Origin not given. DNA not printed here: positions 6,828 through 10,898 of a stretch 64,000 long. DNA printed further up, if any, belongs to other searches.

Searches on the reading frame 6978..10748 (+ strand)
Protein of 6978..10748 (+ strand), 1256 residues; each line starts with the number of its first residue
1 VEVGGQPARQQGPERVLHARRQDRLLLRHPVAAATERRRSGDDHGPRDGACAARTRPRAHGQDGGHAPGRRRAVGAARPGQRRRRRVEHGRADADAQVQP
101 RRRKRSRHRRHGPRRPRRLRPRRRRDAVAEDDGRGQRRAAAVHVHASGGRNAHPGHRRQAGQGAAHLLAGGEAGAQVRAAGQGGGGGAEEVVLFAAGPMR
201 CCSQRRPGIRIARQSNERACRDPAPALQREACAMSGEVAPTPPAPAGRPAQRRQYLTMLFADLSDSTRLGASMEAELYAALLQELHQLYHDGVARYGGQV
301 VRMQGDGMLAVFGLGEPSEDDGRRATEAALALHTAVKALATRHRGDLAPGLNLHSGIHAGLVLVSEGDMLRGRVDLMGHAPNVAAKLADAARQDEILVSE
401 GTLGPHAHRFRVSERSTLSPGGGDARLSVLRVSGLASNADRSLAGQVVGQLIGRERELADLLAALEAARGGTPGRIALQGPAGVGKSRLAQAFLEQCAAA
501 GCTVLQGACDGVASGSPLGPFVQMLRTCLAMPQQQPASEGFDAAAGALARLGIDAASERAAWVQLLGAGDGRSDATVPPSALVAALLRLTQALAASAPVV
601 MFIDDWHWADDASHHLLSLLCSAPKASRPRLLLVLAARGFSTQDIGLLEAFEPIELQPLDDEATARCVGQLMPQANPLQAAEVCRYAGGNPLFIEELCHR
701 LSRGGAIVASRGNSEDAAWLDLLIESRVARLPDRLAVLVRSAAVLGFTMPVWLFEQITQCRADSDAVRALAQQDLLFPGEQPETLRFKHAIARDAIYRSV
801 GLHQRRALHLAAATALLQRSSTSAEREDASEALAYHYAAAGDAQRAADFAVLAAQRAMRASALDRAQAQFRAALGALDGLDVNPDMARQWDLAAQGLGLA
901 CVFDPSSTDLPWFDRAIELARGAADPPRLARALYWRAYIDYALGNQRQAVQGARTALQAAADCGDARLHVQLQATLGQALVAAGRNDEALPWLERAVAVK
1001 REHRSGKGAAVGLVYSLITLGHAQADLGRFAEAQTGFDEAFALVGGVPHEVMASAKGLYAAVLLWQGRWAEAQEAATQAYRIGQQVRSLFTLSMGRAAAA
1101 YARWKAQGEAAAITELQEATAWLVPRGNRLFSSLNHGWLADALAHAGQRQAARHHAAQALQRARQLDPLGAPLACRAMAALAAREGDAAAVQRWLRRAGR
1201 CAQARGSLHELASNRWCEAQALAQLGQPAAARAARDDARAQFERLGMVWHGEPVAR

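Call 20: search_protein_families(library=pfam, proteins=[window:6978-10748:+], max_evalue=0.001)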
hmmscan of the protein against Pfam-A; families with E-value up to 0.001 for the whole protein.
window:6978-10748:+ (1256 aa): 3 families
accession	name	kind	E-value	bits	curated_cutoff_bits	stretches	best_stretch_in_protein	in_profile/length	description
PF13191.12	AAA_16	-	1e-28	101.4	32.6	1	450-633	1-166/167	AAA ATPase domain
PF00211.25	Guanylate_cyc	-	4.2e-15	56.3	21.9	1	250-415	3-165/183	Adenylate and Guanylate cyclase catalytic domain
PF13424.12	TPR_12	-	1.9e-06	28.4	30.1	1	1017-1083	6-75/77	Tetratricopeptide repeat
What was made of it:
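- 7572..10748 (+): Convergent gene for a class III nucleotide cyclase + AAA_16 (STAND ATPase) + TPR protein. Its stop is 1 nt from the fusion's stop. Pfam Guanylate_cyc E 4e-15, AAA_16 E 1e-28, TPR_12 (call 20).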

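Call 64: search_protein_families(library=padloc, proteins=[window:6978-10748:+], max_evalue=0.001)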
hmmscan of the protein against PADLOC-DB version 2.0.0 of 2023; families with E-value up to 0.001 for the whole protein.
window:6978-10748:+ (1256 aa): 10 families
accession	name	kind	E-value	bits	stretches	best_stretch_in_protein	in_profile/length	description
PDLC02367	PycC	-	2.8e-16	57.6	1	256-401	44-187/226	-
PDLC02369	PycC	-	4.6e-12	44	1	256-400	47-185/248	-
PDLC00766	PycC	-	1.5e-10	38.9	1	256-400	44-189/232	Pycsar cyclase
PDLC02370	PycC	-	1.5e-08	32.4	1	252-334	78-157/340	-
PDLC00763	PycC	-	1e-07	29.6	1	258-400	56-201/268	Pycsar cyclase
PDLC00765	PycC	-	1.8e-07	28.6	1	257-402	259-408/477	Pycsar cyclase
PDLC00734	PycC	-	2.8e-07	28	1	251-386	185-319/374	Pycsar cyclase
PDLC00764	PycC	-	8.4e-06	22.9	1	250-321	89-160/449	Pycsar cyclase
PDLC02366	PycC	-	7.9e-05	19.8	1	252-365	274-391/486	-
PDLC00767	PycC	-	9.8e-05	19.8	1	253-320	90-157/337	Pycsar cyclase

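Call 65: search_protein_families(library=ncbifam, proteins=[window:6978-10748:+], max_evalue=0.001)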
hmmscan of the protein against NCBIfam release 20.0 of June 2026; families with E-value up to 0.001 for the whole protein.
window:6978-10748:+ (1256 aa): 3 families
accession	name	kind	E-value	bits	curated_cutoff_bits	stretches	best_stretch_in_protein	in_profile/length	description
TIGR03903.1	TOMM_kin_cyc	equivalog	4.2e-63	213.7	705.75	1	249-1207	282-1253/1267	TOMM system kinase/cyclase fusion protein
NF058673.1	LipAdnlyCyLipJMY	equivalog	5e-08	32.1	800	1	251-400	291-416/449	bifunctional lipase/adenylate cyclase LipJ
TIGR02928.1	TIGR02928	subfamily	2.6e-05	23.3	181.3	1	448-499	14-66/366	orc1/cdc6 family replication initiation protein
